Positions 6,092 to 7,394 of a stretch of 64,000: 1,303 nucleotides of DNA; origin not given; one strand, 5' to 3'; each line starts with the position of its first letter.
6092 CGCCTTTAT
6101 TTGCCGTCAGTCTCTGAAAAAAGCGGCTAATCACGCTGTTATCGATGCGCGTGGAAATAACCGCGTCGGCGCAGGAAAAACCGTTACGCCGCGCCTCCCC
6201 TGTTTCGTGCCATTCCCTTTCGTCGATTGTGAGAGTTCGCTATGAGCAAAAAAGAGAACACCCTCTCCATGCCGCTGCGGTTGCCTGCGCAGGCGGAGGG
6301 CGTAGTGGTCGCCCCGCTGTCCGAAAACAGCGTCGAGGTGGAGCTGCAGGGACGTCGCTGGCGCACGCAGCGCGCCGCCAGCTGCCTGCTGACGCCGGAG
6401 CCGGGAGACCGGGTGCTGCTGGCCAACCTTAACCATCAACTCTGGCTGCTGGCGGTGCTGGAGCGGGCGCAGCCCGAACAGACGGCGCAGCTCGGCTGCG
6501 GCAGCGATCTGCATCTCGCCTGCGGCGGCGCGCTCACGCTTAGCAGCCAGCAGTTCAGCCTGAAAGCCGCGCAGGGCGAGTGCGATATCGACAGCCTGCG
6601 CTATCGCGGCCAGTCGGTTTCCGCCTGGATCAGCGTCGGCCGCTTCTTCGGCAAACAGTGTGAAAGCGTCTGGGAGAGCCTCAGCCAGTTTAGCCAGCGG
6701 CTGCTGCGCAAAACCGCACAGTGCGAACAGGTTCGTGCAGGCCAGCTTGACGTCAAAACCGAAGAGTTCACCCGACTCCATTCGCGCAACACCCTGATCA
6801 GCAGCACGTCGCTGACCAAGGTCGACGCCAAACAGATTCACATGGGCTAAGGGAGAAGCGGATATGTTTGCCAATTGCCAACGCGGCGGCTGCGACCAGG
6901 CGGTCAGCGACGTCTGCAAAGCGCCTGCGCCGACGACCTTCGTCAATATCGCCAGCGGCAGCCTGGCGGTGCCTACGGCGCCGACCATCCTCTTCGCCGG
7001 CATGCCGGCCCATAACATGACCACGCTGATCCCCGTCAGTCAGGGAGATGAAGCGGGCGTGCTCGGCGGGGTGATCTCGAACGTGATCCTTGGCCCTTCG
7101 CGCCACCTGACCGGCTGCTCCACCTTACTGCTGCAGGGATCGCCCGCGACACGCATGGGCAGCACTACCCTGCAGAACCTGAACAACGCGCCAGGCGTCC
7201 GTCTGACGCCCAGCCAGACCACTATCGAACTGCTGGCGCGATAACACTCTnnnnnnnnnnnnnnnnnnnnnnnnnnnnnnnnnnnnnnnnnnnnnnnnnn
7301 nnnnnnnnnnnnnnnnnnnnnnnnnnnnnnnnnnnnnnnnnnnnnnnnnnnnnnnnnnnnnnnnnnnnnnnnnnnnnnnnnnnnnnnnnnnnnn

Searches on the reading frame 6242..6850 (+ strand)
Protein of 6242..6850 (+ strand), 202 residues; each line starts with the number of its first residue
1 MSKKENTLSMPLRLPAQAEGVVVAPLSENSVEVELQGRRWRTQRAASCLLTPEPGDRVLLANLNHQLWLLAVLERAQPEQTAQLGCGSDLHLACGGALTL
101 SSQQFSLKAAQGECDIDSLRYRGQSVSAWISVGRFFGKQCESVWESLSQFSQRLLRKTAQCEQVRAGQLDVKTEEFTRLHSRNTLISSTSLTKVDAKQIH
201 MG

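Call 48: search_protein_families(library=pfam, proteins=[window:6242-6850:+], max_evalue=0.001)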
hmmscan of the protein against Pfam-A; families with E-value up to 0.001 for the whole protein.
window:6242-6850:+ (202 aa): 1 family
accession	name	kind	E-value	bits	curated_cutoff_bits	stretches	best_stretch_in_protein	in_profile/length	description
PF12059.13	DUF3540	-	1.3e-38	133.4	27.9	2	84-202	81-199/199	Protein of unknown function (DUF3540)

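Call 78: search_dna_similar(query=window:6242-6850:+, collection=plasmids, mode=protein, max_rows=40, rows=spread, max_evalue=0.00001)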
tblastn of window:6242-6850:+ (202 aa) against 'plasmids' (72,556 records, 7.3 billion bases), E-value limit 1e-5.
Records with a match: 6; places in all: 6; records where one place covers at least 80% of the query: 6.
Best place of each record, by identity: 95-99% 1; <60% 5.
By first word of the organism name: Pantoea 1; Escherichia 1; uncultured 1; Enterobacter 1; Raoultella 1; Variovorax 1.
By predicted mobility (MOB-suite, as given by PLSDB): conjugative 4; non-mobilizable 2.
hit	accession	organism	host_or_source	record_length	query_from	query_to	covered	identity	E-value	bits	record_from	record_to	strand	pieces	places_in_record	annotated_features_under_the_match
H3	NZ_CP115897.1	Pantoea piersonii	Homo sapiens,blood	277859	1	202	100%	98.5%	1e-117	374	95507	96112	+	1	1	DUF3540 domain-containing protein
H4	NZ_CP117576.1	Escherichia albertii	whole organism,bird (unidentified ...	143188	1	202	100%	47.5%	1e-51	184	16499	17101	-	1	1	DUF3540 domain-containing protein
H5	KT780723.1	uncultured bacterium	-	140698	1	202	100%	47.0%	4e-53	189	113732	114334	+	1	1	hypothetical protein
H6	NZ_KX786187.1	Enterobacter cloacae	-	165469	1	202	100%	47.0%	4e-53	189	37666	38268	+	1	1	DUF3540 domain-containing protein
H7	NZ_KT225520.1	Raoultella ornithinolytica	-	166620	1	202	100%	47.0%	4e-53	189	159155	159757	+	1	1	DUF3540 domain-containing protein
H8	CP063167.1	Variovorax paradoxus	-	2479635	41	202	80%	33.5%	1e-13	76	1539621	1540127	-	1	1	DUF3540 domain-containing protein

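Call 79: get_annotated_region(hit=H4, flank=9000)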
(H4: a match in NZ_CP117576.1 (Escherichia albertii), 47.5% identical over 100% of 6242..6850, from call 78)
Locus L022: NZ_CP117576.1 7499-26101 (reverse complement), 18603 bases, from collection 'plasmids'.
description: Escherichia albertii strain BIA_5 plasmid pEA5_1, complete sequence
organism: Escherichia albertii (NCBI taxid 208962)
taxonomy: Bacteria; Pseudomonadota; Gammaproteobacteria; Enterobacterales; Enterobacteriaceae; Escherichia; Escherichia albertii
host: -; source: whole organism,bird (unidentified species); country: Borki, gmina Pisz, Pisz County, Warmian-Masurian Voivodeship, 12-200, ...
typing (MOB-suite, as given by PLSDB): conjugative; replicon IncFIA,IncFIB,IncFIC; relaxase MOBF; mating-pair formation MPF_F
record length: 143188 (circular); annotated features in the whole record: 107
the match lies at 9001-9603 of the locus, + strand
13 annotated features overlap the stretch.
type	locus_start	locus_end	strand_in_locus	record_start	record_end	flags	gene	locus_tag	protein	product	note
CDS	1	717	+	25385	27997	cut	tssH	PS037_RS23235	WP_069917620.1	type VI secretion system ATPase TssH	GO:0033103 - protein secretion by the type VI secretion system [Evidence IEA]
CDS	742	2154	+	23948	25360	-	-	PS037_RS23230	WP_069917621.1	protein kinase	GO:0006468 - protein phosphorylation [Evidence IEA]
CDS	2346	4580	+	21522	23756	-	tssI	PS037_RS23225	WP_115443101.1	type VI secretion system tip protein TssI/VgrG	GO:0033103 - protein secretion by the type VI secretion system [Evidence IEA]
CDS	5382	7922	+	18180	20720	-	-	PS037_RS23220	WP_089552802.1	DUF2169 domain-containing protein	-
CDS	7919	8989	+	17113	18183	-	-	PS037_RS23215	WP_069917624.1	pentapeptide repeat-containing protein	-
CDS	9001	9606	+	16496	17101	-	-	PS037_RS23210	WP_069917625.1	DUF3540 domain-containing protein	-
CDS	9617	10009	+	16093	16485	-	-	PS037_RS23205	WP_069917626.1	DUF4150 domain-containing protein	-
CDS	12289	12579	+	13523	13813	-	-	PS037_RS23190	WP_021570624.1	hypothetical protein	-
CDS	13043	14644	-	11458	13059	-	-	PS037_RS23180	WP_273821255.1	IS66 family transposase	-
CDS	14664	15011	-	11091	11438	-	tnpB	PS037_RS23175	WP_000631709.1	IS66 family insertion sequence element accessory protein TnpB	-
CDS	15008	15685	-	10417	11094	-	tnpA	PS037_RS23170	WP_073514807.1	IS66-like element accessory protein TnpA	GO:0006313 - DNA transposition [Evidence IEA]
CDS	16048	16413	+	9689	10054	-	tnpB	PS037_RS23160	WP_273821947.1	IS66 family insertion sequence element accessory protein TnpB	-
CDS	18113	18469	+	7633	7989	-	-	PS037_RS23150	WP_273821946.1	YcgJ family protein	-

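Call 80: get_annotated_region(hit=H6, flank=9000)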
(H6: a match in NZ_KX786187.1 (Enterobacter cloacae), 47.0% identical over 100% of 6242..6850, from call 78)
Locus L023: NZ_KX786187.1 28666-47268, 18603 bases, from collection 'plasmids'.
description: Enterobacter cloacae strain N14-0444 plasmid pIMI-6, complete sequence
organism: Enterobacter cloacae (NCBI taxid 550)
taxonomy: Bacteria; Pseudomonadota; Gammaproteobacteria; Enterobacterales; Enterobacteriaceae; Enterobacter; Enterobacter cloacae
host: -; source: -; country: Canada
typing (MOB-suite, as given by PLSDB): conjugative; replicon IncFII,rep_cluster_2183; relaxase MOBF,MOBP; mating-pair formation MPF_F
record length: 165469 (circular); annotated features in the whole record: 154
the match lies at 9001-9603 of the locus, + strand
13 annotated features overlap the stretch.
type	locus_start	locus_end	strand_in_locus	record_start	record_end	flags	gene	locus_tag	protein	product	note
CDS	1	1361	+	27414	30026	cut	tssH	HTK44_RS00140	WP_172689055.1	type VI secretion system ATPase TssH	GO:0033103 - protein secretion by the type VI secretion system [Evidence IEA]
CDS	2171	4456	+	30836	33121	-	tssI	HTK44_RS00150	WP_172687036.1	type VI secretion system tip protein TssI/VgrG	GO:0033103 - protein secretion by the type VI secretion system [Evidence IEA]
CDS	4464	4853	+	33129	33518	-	-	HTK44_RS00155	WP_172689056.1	hypothetical protein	-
CDS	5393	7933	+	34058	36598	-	-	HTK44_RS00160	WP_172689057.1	DUF2169 domain-containing protein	-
CDS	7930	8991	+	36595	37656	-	-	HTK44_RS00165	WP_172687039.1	pentapeptide repeat-containing protein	-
CDS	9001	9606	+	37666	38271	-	-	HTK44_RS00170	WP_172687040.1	DUF3540 domain-containing protein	-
CDS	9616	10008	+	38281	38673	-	-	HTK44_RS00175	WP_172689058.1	DUF4150 domain-containing protein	-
CDS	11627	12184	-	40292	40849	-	-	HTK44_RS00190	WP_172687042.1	hypothetical protein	-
CDS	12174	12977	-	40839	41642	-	-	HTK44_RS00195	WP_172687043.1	hypothetical protein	-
CDS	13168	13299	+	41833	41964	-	-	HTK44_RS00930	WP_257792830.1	hypothetical protein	-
CDS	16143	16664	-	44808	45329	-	-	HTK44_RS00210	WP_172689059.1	fimbrial protein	GO:0007155 - cell adhesion [Evidence IEA]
CDS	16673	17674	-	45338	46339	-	-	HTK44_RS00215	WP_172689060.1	fimbrial protein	GO:0007155 - cell adhesion [Evidence IEA]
CDS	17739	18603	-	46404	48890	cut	-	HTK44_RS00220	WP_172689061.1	fimbria/pilus outer membrane usher protein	GO:0009297 - pilus assembly [Evidence IEA]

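Call 81: get_annotated_region(hit=H8, flank=9000)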
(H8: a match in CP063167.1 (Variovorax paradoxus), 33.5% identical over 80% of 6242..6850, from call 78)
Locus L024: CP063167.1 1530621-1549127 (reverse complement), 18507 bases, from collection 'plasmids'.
description: Variovorax paradoxus strain VAI-C plasmid unnamed, complete sequence
organism: Variovorax paradoxus (NCBI taxid 34073)
taxonomy: Bacteria; Pseudomonadota; Betaproteobacteria; Burkholderiales; Comamonadaceae; Variovorax; Variovorax paradoxus
host: -; source: -; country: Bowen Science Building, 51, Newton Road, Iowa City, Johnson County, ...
typing (MOB-suite, as given by PLSDB): non-mobilizable
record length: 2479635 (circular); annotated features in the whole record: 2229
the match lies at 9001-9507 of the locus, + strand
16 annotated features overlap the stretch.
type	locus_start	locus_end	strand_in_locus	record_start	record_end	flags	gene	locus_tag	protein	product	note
CDS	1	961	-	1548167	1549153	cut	-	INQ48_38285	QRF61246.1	DJ-1/PfpI family protein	-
CDS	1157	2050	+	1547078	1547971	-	-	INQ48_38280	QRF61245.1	amidohydrolase family protein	-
CDS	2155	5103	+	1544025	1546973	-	tssI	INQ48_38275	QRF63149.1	type VI secretion system tip protein VgrG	-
CDS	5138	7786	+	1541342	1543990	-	-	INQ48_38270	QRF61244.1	DUF2169 domain-containing protein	-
CDS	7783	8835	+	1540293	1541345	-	-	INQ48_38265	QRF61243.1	pentapeptide repeat-containing protein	-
CDS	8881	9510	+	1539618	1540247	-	-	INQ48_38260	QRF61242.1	DUF3540 domain-containing protein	-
CDS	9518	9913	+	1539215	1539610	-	-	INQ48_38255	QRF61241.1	DUF4150 domain-containing protein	-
CDS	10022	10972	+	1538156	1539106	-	-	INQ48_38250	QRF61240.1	helix-turn-helix transcriptional regulator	-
CDS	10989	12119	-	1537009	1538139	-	-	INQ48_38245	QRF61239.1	SMP-30/gluconolactonase/LRE family protein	-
CDS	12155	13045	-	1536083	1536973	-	-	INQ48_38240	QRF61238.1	alpha/beta hydrolase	-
CDS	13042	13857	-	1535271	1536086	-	-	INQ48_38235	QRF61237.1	shikimate dehydrogenase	-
CDS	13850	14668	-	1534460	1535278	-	-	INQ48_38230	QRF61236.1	TIM barrel protein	-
CDS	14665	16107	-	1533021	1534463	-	-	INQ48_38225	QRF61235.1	FAD-dependent oxidoreductase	-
CDS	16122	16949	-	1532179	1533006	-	-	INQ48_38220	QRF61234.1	alpha/beta hydrolase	-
CDS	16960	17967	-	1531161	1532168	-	-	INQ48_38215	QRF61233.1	tripartite tricarboxylate transporter substrate binding protein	-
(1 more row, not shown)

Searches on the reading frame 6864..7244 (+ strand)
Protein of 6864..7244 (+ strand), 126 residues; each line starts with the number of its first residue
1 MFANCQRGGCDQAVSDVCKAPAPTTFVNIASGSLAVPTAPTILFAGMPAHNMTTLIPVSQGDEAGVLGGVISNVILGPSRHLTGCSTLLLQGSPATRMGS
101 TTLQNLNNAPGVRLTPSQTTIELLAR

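Call 36: find_encoding_contigs(protein=window:6864-7244:+, flank=10000, max_places=10)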
Protein window:6864-7244:+ (126 aa): 23 contigs read that carry it; 8 places shown.
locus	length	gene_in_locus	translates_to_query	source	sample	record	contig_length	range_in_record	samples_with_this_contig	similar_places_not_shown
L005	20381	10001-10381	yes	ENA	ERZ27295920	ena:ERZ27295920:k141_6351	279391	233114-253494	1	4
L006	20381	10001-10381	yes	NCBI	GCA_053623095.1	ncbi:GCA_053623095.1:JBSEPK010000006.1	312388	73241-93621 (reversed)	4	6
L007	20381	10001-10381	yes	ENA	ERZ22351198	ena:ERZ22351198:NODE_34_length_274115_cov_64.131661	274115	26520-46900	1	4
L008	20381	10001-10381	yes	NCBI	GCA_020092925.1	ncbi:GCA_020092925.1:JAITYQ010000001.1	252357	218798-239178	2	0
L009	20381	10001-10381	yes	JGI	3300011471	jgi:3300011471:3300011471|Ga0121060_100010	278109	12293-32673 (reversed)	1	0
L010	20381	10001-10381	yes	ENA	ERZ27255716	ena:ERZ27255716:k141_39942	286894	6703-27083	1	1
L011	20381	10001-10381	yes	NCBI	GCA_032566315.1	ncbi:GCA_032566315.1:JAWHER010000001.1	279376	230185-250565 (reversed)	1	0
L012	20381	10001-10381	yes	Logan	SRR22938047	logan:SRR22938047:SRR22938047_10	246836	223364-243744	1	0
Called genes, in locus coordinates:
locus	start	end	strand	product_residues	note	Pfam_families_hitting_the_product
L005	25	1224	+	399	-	PF00201:UDPGT, PF04101:Glyco_tran_28_C, PF06722:EryCIII-like_C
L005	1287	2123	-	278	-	PF00106:adh_short, PF01370:Epimerase (faint), PF08659:KR, PF13561:adh_short_C2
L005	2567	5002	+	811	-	-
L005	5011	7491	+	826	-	PF09937:DUF2169, PF25296:Decapeptide (faint), PF13576:Pentapeptide_3 (faint), PF13599:Pentapeptide_4, PF13599:Pentapeptide_4, PF00805:Pentapeptide, PF13599:Pentapeptide_4 (weak), PF00805:Pentapeptide, +1 more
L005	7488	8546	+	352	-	-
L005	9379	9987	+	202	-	PF12059:DUF3540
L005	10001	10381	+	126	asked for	PF13665:Tox-PAAR-like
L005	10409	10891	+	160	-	-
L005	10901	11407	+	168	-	PF12790:T6SS-SciN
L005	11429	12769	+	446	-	PF05936:T6SS_VasE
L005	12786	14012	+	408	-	PF09850:DotU, PF00691:OmpA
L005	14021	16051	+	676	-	PF14331:IcmF-related_N, PF06761:IcmF-related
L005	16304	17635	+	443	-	PF06761:IcmF-related, PF06744:IcmF_C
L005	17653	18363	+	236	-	PF09867:TagF_N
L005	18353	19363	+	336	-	PF06812:ImpA_N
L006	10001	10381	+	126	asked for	PF13665:Tox-PAAR-like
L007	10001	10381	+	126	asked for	PF13665:Tox-PAAR-like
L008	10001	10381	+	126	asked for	PF13665:Tox-PAAR-like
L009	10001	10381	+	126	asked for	PF13665:Tox-PAAR-like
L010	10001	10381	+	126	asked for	PF13665:Tox-PAAR-like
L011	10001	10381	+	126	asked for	PF13665:Tox-PAAR-like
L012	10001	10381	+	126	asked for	PF13665:Tox-PAAR-like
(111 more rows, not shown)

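Call 48: search_protein_families(library=pfam, proteins=[window:6864-7244:+], max_evalue=0.001)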
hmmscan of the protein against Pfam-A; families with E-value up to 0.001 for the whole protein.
window:6864-7244:+ (126 aa): 1 family
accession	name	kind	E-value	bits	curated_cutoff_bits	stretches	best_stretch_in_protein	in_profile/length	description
PF13665.11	Tox-PAAR-like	-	6.5e-26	91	31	1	12-111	4-108/108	Toxin PAAR-like domain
